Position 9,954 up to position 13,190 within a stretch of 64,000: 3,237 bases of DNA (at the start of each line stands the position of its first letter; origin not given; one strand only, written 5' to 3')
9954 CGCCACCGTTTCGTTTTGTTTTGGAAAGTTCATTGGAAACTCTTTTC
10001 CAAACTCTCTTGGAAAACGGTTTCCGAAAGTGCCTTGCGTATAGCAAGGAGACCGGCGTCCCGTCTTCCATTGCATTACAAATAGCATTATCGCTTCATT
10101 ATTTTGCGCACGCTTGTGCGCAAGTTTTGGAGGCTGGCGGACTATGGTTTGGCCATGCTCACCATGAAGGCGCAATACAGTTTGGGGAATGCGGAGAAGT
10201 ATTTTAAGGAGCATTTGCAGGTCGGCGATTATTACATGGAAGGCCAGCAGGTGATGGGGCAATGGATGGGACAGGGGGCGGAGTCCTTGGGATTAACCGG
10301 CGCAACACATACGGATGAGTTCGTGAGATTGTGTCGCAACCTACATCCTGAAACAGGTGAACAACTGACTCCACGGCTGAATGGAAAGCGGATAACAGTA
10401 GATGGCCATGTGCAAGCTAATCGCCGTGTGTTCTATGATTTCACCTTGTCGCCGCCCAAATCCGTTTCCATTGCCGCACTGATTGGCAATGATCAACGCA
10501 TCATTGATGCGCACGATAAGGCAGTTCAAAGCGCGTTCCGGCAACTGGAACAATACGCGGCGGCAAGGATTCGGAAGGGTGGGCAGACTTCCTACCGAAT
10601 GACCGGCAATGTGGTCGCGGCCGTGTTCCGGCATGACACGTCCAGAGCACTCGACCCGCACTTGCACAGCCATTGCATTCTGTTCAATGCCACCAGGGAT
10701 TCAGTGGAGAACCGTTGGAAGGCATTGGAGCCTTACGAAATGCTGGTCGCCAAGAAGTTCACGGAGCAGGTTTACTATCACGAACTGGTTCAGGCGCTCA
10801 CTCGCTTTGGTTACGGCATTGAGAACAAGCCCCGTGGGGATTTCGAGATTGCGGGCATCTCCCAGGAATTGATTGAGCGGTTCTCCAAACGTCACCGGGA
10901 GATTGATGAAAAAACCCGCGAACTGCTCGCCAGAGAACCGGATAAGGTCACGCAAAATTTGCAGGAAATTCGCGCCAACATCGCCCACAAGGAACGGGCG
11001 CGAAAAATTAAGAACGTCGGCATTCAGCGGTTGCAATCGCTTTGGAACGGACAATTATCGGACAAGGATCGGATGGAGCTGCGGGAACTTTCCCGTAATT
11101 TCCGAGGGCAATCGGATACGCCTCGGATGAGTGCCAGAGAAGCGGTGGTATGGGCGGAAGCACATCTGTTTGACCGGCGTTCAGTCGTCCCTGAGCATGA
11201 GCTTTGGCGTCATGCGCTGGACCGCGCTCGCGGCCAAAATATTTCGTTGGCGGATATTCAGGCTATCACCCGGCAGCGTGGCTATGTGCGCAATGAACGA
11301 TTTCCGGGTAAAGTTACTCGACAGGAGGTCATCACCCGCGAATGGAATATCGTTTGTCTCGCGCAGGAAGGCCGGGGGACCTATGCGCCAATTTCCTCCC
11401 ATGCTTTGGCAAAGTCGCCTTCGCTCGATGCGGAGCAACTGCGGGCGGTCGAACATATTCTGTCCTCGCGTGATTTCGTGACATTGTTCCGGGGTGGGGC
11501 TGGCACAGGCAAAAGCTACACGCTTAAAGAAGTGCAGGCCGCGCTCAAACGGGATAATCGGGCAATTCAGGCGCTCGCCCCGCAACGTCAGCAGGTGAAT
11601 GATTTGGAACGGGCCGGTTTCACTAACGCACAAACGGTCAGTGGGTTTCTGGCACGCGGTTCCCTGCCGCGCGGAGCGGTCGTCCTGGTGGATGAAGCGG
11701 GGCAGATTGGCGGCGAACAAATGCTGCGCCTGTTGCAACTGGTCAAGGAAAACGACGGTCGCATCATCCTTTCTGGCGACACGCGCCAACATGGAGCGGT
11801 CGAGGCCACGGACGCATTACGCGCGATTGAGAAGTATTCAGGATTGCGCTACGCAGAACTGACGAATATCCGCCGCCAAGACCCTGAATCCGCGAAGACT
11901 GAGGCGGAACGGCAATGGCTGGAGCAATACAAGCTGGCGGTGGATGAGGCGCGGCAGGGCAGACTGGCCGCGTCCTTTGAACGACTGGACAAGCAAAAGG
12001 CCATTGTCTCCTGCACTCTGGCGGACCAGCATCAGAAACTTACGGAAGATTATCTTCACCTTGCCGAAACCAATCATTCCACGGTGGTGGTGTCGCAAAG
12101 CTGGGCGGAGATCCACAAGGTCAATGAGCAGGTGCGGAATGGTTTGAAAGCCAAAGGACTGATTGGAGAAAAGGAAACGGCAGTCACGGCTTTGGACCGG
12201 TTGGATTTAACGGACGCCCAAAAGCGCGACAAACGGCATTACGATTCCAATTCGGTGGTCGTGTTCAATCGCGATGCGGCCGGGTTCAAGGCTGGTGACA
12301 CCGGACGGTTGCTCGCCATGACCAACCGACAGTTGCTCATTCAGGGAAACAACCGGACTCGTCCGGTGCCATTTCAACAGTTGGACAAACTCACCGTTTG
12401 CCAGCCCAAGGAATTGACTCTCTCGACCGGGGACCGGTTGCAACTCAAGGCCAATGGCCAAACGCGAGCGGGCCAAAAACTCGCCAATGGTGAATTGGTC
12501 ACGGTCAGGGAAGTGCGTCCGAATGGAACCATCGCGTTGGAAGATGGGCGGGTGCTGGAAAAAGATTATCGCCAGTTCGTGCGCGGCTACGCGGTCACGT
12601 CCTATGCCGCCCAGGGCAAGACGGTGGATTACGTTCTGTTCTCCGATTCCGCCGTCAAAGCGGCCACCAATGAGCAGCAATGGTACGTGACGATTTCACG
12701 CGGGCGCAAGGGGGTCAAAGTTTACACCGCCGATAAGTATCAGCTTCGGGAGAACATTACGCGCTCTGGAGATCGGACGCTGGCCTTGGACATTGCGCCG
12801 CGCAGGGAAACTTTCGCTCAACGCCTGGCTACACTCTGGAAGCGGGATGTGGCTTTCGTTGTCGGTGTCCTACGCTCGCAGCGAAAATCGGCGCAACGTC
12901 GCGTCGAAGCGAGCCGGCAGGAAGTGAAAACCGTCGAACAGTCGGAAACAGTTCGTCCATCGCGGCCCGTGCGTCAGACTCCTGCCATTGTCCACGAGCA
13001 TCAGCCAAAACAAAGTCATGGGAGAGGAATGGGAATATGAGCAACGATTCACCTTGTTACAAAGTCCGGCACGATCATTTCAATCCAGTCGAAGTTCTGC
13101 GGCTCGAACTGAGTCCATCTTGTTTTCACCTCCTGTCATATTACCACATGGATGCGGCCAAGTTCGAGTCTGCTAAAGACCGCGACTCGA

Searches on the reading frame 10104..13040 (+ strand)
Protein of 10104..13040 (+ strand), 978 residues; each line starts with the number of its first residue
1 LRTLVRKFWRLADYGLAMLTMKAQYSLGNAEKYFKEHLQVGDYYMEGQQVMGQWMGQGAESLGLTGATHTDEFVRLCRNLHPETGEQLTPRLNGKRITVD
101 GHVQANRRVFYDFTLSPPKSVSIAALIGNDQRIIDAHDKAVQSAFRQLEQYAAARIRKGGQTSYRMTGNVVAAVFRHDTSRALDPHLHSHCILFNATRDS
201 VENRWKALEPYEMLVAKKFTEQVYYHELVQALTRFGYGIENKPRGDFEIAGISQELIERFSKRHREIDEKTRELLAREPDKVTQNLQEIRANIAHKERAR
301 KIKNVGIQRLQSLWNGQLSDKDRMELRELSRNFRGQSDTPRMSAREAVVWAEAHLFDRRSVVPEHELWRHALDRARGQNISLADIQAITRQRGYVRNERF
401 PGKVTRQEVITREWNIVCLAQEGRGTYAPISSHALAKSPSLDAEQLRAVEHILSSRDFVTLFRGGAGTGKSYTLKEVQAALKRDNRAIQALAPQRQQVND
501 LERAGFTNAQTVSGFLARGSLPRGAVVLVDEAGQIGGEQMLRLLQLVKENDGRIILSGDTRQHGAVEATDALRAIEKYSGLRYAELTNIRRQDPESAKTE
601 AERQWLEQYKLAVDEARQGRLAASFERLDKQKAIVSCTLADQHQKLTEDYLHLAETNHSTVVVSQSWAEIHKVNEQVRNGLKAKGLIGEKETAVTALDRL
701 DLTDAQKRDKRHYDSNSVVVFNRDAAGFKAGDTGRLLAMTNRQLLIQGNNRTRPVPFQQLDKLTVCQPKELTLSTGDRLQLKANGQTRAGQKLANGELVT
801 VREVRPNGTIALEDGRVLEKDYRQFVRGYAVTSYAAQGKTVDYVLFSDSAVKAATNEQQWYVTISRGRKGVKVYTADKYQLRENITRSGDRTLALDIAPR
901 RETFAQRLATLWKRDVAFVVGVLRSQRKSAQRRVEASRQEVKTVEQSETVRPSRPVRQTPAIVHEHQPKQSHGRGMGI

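Call 35: search_protein_families(library=pfam, proteins=[window:10104-13040:+], max_evalue=0.001)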
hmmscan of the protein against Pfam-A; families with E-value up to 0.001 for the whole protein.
window:10104-13040:+ (978 aa): 7 families
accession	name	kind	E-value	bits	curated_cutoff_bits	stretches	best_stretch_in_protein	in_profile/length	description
PF08751.17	TrwC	-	9.3e-81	272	25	1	28-319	2-284/286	TrwC relaxase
PF13604.12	AAA_30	-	2.1e-36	125.9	27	1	441-623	2-175/191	AAA domain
PF13245.12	AAA_19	-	3e-11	44.1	25.1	1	446-563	2-129/134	AAA domain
PF01443.25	Viral_helicase1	-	1.1e-06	29.1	21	1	463-572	4-107/228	Viral superfamily 1 RNA helicase core domain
PF02562.22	PhoH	-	0.00013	21.9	27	0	518-587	114-184/205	PhoH-like protein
PF22232.2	TraI_hel_assoc_N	-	0.00044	21.3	27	0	464-557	1-98/99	TraI helicase-associated ssDNA bd, N-terminal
PF13086.12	AAA_11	-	0.00049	20.4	27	0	441-508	2-62/257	AAA domain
